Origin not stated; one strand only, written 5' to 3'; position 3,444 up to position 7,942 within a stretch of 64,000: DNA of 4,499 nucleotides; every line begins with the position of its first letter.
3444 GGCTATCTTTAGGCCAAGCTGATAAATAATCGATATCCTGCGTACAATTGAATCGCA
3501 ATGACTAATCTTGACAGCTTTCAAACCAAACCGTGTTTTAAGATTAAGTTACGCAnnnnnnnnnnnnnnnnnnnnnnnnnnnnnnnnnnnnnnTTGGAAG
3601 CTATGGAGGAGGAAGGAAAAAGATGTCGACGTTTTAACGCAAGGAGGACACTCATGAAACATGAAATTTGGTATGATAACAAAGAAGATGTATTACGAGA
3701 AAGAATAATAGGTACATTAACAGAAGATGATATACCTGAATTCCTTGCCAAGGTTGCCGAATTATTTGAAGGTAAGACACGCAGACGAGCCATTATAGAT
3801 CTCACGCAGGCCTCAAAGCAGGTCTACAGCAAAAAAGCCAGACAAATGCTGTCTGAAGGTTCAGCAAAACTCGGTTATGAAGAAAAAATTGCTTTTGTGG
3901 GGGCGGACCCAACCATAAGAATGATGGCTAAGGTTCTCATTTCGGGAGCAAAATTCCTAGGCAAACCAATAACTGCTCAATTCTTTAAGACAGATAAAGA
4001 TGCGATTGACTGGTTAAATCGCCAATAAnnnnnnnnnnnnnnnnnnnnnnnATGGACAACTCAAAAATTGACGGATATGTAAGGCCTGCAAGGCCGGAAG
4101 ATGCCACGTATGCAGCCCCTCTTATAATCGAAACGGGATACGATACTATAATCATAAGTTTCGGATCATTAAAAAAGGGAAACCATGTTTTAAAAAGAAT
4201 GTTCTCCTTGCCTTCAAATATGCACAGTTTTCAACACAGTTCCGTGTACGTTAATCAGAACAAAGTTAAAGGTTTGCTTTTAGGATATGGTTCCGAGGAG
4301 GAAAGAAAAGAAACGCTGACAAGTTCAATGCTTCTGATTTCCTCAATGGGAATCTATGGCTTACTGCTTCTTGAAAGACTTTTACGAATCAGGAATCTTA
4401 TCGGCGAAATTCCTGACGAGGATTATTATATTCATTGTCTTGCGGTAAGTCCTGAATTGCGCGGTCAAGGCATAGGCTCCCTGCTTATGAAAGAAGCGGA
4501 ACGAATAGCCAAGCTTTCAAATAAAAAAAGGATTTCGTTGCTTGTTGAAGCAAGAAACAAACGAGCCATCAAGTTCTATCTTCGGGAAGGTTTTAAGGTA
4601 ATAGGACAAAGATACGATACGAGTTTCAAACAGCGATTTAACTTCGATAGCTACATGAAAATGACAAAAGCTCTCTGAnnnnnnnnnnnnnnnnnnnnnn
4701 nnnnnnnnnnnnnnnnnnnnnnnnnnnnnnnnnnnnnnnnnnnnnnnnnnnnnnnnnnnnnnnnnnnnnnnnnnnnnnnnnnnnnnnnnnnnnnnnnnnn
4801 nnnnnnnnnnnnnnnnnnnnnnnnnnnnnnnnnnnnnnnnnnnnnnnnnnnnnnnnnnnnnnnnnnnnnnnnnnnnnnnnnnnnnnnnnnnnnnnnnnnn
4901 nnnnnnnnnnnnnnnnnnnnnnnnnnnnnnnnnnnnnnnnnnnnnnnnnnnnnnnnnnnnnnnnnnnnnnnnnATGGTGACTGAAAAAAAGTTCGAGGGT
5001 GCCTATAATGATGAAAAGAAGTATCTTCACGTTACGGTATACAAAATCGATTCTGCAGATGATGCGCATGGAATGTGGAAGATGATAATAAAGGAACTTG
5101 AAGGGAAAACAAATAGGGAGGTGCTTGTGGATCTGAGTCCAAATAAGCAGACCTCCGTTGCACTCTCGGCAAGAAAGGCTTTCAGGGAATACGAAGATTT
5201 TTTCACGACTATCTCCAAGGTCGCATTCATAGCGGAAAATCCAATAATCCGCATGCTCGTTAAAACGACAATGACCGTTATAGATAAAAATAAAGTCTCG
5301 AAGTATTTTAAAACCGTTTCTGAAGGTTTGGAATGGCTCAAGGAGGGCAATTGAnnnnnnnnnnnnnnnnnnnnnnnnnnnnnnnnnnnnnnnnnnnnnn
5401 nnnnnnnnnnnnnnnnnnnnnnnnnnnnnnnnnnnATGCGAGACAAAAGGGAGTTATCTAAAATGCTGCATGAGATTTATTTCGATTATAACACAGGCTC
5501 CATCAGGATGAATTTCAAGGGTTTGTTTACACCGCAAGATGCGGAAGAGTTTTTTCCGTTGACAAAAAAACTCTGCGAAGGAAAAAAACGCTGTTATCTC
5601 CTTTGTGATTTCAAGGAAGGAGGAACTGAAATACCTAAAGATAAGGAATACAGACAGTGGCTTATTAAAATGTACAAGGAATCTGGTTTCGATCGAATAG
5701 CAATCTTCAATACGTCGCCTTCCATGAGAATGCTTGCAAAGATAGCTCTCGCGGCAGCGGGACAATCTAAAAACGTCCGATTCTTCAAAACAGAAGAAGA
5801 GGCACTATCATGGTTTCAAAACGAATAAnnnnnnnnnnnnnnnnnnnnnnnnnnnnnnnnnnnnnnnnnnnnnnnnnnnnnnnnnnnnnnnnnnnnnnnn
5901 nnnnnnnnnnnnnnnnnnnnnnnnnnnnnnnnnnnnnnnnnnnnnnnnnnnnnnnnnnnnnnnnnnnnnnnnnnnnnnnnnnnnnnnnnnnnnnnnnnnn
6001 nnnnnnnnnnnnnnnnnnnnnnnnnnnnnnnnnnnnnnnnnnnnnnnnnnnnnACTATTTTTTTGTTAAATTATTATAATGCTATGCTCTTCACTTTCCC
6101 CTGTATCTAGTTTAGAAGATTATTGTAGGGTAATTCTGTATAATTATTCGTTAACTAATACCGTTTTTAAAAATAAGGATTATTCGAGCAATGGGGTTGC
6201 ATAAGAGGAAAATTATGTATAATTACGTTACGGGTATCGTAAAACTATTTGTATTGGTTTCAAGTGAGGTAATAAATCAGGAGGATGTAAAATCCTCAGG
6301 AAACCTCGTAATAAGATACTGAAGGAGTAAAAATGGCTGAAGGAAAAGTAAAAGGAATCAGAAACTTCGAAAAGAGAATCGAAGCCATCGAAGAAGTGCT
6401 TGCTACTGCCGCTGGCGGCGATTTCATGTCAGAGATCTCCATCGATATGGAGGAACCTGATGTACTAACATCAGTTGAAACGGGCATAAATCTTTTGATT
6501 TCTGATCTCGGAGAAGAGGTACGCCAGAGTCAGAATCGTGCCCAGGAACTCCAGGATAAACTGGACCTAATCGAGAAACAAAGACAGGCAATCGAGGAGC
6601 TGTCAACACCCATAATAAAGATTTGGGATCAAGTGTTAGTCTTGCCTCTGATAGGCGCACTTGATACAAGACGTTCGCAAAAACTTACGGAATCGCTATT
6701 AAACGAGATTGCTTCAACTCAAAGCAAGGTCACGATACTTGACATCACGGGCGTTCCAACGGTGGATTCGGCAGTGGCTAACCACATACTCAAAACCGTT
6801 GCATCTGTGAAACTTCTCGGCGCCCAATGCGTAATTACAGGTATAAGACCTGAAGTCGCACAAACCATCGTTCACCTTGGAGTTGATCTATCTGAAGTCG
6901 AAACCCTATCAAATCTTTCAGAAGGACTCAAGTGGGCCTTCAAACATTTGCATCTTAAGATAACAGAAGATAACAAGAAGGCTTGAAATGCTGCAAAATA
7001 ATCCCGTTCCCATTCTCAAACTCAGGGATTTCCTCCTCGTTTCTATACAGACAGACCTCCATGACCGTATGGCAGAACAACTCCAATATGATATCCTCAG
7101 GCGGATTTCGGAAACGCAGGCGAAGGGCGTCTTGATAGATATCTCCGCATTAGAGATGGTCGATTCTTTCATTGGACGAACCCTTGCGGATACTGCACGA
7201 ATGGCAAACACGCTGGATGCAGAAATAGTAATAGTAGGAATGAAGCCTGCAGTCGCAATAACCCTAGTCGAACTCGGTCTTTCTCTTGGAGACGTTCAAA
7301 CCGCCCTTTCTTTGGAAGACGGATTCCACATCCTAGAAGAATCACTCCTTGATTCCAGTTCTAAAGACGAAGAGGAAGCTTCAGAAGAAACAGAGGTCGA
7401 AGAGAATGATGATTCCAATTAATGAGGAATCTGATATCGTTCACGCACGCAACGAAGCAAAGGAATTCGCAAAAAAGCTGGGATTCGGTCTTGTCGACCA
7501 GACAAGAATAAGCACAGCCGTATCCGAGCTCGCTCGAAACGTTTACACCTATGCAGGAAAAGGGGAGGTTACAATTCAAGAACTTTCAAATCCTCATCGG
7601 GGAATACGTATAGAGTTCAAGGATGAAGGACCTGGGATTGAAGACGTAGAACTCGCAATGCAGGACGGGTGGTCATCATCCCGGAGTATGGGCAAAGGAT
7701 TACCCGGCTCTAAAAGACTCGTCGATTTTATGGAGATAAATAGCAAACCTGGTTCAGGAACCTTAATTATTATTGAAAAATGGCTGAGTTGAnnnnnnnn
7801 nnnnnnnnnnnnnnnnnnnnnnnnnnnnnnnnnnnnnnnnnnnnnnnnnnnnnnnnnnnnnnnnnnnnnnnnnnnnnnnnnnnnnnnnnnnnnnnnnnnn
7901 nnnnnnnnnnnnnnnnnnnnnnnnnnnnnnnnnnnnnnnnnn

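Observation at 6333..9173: Stressosome-type RsbR-RsbS-RsbT operon ending in a fused kinase/PP2C phosphatase and a STAS substrate, with no sigma or anti-sigma factor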

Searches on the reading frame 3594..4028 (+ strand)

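Call 3: search_protein_families(library=pfam, proteins=[window:3594-4028:+], max_evalue=0.01)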
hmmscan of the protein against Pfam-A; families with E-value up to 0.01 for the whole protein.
window:3594-4028:+ (144 aa): 2 families
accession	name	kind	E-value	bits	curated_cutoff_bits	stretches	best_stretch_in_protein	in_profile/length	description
PF11964.13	SpoIIAA-like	-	2.2e-06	28.8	25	1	36-141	4-105/106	SpoIIAA-like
PF25056.1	DUF7793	-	5.8e-05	23.5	26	1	63-143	38-111/113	Domain of unknown function (DUF7793)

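Call 4: search_protein_families(library=ncbifam, proteins=[window:3594-4028:+], max_evalue=0.01)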
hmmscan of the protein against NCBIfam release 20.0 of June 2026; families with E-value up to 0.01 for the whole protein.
window:3594-4028:+ (144 aa): 0 families

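Call 69: search_protein_families(library=padloc, proteins=[window:3594-4028:+], max_evalue=0.001)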
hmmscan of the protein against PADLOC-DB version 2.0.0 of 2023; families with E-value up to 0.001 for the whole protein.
window:3594-4028:+ (144 aa): 0 families

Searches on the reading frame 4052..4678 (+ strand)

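Call 3: search_protein_families(library=pfam, proteins=[window:4052-4678:+], max_evalue=0.01)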
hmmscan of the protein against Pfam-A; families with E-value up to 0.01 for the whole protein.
window:4052-4678:+ (208 aa): 5 families
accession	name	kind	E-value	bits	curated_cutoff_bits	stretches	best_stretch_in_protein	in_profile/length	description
PF00583.31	Acetyltransf_1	-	3.5e-15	56.7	20.7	1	121-181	54-116/116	Acetyltransferase (GNAT) family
PF13508.13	Acetyltransf_7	-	3.8e-13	50.1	27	1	122-183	24-84/84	Acetyltransferase (GNAT) domain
PF13673.13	Acetyltransf_10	-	2.1e-11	44.3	23.6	1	119-188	47-114/128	Acetyltransferase (GNAT) domain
PF08445.16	FR47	-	8.3e-07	29.3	22.1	1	126-187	23-83/86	FR47-like protein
PF14542.12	Acetyltransf_CG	-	0.0049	17.4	30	1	125-157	25-57/80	GCN5-related N-acetyl-transferase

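Call 4: search_protein_families(library=ncbifam, proteins=[window:4052-4678:+], max_evalue=0.01)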
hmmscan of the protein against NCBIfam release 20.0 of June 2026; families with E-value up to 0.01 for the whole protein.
window:4052-4678:+ (208 aa): 25 families
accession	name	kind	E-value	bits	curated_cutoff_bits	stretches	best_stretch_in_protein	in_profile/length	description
TIGR01575.1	rimI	equivalog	2.5e-12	47.1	86.4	1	118-187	49-118/132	ribosomal protein S18-alanine N-acetyltransferase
NF053587.1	SpmdActasePaiA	equivalog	4e-07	30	250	1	123-185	89-151/172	spermidine/spermine N(1)-acetyltransferase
NF008212.0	PRK10975.1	equivalog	7.1e-07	29.3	219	1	122-186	161-225/232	dTDP-4-amino-4,6-dideoxy-D-galactose acyltransferase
NF002959.0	PRK03624.1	equivalog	8.9e-07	28.7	124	1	127-182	75-130/147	GNAT family acetyltransferase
NF007853.0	PRK10562.1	equivalog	1.6e-06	28.4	125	1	123-191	67-130/146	N-acetyltransferase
NF007807.0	PRK10514.1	equivalog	2.1e-06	27.7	134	1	126-186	72-127/147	acetyltransferase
NF007530.0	PRK10146.1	equivalog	2.9e-06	27.6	142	1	111-188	70-140/144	aminoalkylphosphonate N-acetyltransferase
NF000360.1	sat4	exception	3.3e-06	27.3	380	1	125-191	97-161/180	streptothricin N-acetyltransferase Sat4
NF040501.1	resist_ArsN2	equivalog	1.9e-05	24.3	125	1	122-185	46-105/133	arsenic resistance N-acetyltransferase ArsN2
TIGR02382.1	wecD_rffC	equivalog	4.1e-05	23.2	195.1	1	119-184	118-183/191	dTDP-4-amino-4,6-dideoxy-D-galactose acyltransferase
NF003641.0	PRK05279.1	equivalog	5.6e-05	22.2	344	1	127-184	362-415/441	amino-acid N-acetyltransferase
TIGR03448.1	mycothiol_MshD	equivalog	8.9e-05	21.9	163.1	1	127-184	231-288/294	mycothiol synthase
TIGR03585.1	PseH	equivalog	9.3e-05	22.6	93.1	1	133-198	85-150/156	UDP-4-amino-4,6-dideoxy-N-acetyl-beta-L-altrosamine N-acetyltransferase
NF000487.1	stat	exception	9.4e-05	22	420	1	127-186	107-166/189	streptothricin N-acetyltransferase STAT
NF040503.1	resist_ArsN1a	equivalog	0.00039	20.2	170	1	131-186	83-138/159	arsinothricin resistance N-acetyltransferase ArsN1 family A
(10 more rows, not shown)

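Call 69: search_protein_families(library=padloc, proteins=[window:4052-4678:+], max_evalue=0.001)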
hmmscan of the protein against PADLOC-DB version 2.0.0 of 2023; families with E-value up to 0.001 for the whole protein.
window:4052-4678:+ (208 aa): 0 families

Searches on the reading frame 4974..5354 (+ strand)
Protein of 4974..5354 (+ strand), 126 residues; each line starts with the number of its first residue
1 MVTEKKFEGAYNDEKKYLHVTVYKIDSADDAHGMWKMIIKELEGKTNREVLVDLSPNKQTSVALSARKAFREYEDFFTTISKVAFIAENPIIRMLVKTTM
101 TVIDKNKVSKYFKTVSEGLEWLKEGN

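Call 3: search_protein_families(library=pfam, proteins=[window:4974-5354:+], max_evalue=0.01)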
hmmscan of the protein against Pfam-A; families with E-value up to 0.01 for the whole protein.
window:4974-5354:+ (126 aa): 2 families
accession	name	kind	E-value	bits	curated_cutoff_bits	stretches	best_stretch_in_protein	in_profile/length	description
PF25056.1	DUF7793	-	4.4e-07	30.4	26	1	35-124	24-111/113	Domain of unknown function (DUF7793)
PF11964.13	SpoIIAA-like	-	0.00085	20.4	25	1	24-123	9-106/106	SpoIIAA-like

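Call 4: search_protein_families(library=ncbifam, proteins=[window:4974-5354:+], max_evalue=0.01)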
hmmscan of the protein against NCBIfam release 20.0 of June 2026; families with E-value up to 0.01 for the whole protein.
window:4974-5354:+ (126 aa): 0 families

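Call 69: search_protein_families(library=padloc, proteins=[window:4974-5354:+], max_evalue=0.001)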
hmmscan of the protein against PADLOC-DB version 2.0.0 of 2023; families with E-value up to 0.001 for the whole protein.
window:4974-5354:+ (126 aa): 0 families

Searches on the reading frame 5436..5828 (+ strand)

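Call 3: search_protein_families(library=pfam, proteins=[window:5436-5828:+], max_evalue=0.01)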
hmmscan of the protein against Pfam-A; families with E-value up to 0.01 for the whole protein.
window:5436-5828:+ (130 aa): 2 families
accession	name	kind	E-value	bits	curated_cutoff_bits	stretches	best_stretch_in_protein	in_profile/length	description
PF11964.13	SpoIIAA-like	-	1.9e-09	38.6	25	1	23-127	2-105/106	SpoIIAA-like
PF25056.1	DUF7793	-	9.1e-06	26.1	26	1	35-128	22-110/113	Domain of unknown function (DUF7793)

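Call 4: search_protein_families(library=ncbifam, proteins=[window:5436-5828:+], max_evalue=0.01)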
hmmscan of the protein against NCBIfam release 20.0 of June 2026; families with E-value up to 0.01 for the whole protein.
window:5436-5828:+ (130 aa): 1 family
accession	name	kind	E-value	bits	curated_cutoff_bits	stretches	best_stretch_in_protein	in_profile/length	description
NF008562.0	PRK11508.1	equivalog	0.0066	16.6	191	0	90-112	56-78/109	sulfurtransferase TusE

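Call 69: search_protein_families(library=padloc, proteins=[window:5436-5828:+], max_evalue=0.001)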
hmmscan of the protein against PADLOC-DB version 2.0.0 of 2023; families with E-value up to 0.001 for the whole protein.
window:5436-5828:+ (130 aa): 0 families

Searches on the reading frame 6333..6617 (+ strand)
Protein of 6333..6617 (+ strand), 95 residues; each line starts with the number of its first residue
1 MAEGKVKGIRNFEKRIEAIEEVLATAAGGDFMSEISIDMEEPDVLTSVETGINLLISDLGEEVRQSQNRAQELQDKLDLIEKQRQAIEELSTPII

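Call 47: search_protein_families(library=pfam, proteins=[window:6333-6617:+], max_evalue=1)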
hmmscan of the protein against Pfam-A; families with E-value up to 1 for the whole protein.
window:6333-6617:+ (95 aa): 1 family
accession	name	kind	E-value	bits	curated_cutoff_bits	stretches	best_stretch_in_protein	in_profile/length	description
PF08954.16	Trimer_CC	-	0.002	18.2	27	1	56-86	21-51/52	Trimerisation motif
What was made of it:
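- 6333..6986 (+): RsbR-like co-antagonist (217 aa). It has a short helical N-terminal region with no recognised sensor domain, followed by a C-terminal STAS domain. D145-S146 is the equivalent of B. subtilis RsbRA T171 and T178 the equivalent of T205. The N-terminal 95 aa give only a weak coiled-coil hit (call 47).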

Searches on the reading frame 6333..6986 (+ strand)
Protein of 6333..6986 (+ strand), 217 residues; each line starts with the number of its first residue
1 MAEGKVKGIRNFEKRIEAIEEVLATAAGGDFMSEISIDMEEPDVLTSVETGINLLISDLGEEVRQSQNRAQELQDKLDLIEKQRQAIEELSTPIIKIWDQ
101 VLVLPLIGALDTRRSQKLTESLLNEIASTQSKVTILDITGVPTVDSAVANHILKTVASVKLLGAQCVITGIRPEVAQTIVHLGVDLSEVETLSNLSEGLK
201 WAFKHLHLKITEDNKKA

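Call 3: search_protein_families(library=pfam, proteins=[window:6333-6986:+], max_evalue=0.01)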
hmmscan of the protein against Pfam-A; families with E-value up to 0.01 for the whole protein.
window:6333-6986:+ (217 aa): 2 families
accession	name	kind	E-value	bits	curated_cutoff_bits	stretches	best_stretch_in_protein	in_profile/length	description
PF01740.26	STAS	-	5.6e-18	65.1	22.6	1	95-187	4-96/106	STAS domain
PF13466.11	STAS_2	-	0.0005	20.6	29.2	1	106-185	3-80/80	STAS domain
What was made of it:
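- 6333..6986 (+): Pfam STAS 5.6e-18 (call 3).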

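Call 4: search_protein_families(library=ncbifam, proteins=[window:6333-6986:+], max_evalue=0.01)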
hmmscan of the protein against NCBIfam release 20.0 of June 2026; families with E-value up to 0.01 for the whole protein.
window:6333-6986:+ (217 aa): 3 families
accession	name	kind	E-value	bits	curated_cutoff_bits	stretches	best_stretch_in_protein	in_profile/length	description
NF052652.1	YtvA_fam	equivalog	1.8e-26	93.2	250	1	75-197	119-241/243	YtvA family blue-light photoreceptor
TIGR00377.1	ant_ant_sig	superfamily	2.5e-08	33.7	53.45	1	96-180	8-92/108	anti-sigma factor antagonist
TIGR02886.1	spore_II_AA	equivalog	2.4e-05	24.3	114.75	1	98-179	6-87/106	anti-sigma F factor antagonist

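Call 69: search_protein_families(library=padloc, proteins=[window:6333-6986:+], max_evalue=0.001)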
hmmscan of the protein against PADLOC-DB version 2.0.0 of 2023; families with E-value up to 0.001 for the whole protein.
window:6333-6986:+ (217 aa): 0 families

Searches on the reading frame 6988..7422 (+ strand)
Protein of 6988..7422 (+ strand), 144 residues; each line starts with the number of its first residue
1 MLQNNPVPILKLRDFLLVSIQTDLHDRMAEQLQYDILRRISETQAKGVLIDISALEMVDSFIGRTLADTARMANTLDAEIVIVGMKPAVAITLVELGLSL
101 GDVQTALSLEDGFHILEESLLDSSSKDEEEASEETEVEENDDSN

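Call 3: search_protein_families(library=pfam, proteins=[window:6988-7422:+], max_evalue=0.01)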
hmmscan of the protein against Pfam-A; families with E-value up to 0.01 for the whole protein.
window:6988-7422:+ (144 aa): 2 families
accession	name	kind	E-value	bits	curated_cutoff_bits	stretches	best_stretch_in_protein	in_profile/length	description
PF01740.26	STAS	-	3.2e-11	43.4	22.6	1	13-99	8-94/106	STAS domain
PF13466.11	STAS_2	-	0.00024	21.6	29.2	1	24-98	7-79/80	STAS domain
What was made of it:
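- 6988..7422 (+): RsbS scaffold/antagonist (144 aa). A single STAS domain with D59-S60 at the canonical phospho-acceptor position, plus an acidic C-terminal tail. Pfam STAS 3.2e-11 (call 3).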

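Call 4: search_protein_families(library=ncbifam, proteins=[window:6988-7422:+], max_evalue=0.01)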
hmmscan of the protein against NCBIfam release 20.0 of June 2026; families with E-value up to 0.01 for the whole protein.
window:6988-7422:+ (144 aa): 4 families
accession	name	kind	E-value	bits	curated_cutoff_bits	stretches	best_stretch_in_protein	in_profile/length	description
NF052652.1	YtvA_fam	equivalog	6.9e-08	32.3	250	1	7-109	136-239/243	YtvA family blue-light photoreceptor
TIGR00377.1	ant_ant_sig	superfamily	1.5e-06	28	53.45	1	13-93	11-91/108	anti-sigma factor antagonist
TIGR02886.1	spore_II_AA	equivalog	4.4e-05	23.4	114.75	1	12-90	6-84/106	anti-sigma F factor antagonist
NF004929.0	PRK06286.2-2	equivalog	0.0027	17.8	279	1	47-144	9-106/143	putative monovalent cation/H+ antiporter subunit G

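Call 69: search_protein_families(library=padloc, proteins=[window:6988-7422:+], max_evalue=0.001)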
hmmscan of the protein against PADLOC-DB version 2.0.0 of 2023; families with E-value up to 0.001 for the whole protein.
window:6988-7422:+ (144 aa): 0 families

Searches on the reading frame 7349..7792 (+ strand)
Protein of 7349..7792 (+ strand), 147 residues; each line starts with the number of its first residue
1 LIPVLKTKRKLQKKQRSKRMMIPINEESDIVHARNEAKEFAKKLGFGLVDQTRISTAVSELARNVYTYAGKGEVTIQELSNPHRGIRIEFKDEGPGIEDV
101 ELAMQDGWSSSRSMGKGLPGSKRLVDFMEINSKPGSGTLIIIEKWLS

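Call 3: search_protein_families(library=pfam, proteins=[window:7349-7792:+], max_evalue=0.01)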
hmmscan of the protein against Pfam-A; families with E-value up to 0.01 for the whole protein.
window:7349-7792:+ (147 aa): 2 families
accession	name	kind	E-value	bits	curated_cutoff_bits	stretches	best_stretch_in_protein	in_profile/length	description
PF02518.31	HATPase_c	-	1.9e-09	38.4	26.4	1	50-143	2-106/111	Histidine kinase-, DNA gyrase B-, and HSP90-like ATPase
PF13581.12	HATPase_c_2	-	1.4e-08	35.3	27.4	1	29-141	7-124/127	Histidine kinase-like ATPase domain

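Call 4: search_protein_families(library=ncbifam, proteins=[window:7349-7792:+], max_evalue=0.01)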
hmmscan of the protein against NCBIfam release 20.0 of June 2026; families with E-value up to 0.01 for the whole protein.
window:7349-7792:+ (147 aa): 6 families
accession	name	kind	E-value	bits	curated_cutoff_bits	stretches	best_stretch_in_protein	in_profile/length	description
TIGR01925.2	spIIAB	equivalog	5.9e-14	52.1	135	1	29-145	13-135/137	anti-sigma F factor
NF041045.1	RsbA_anti_sig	subfamily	5.5e-10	39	210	1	11-140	176-298/303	anti-sigma factor RsbA family regulatory protein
NF008302.0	PRK11091.1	equivalog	0.001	17.3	838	1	49-141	394-500/779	aerobic respiration two-component sensor histidine kinase ArcB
NF012226.0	AdeS_HK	equivalog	0.0017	17.6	500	1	48-99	244-294/353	two-component sensor histidine kinase AdeS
TIGR02956.1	TMAO_torS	equivalog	0.0072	14.4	676.5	1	48-130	574-662/967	TMAO reductase system sensor histidine kinase/response regulator TorS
NF045900.1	HisKinCpxALeg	equivalog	0.0093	14.7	800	0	48-102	338-394/451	two-component system sensor histidine kinase CpxA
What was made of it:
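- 7406..7792 (+): RsbT-type GHKL serine kinase (128 aa from ATG 7406; the mechanical ORF starts at TTG 7349). HATPase_c / HATPase_c_2 (call 3) and spIIAB 5.9e-14 (call 4).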

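Call 69: search_protein_families(library=padloc, proteins=[window:7406-7792:+], max_evalue=0.001)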
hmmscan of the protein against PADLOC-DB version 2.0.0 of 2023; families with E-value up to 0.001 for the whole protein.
window:7406-7792:+ (128 aa): 0 families
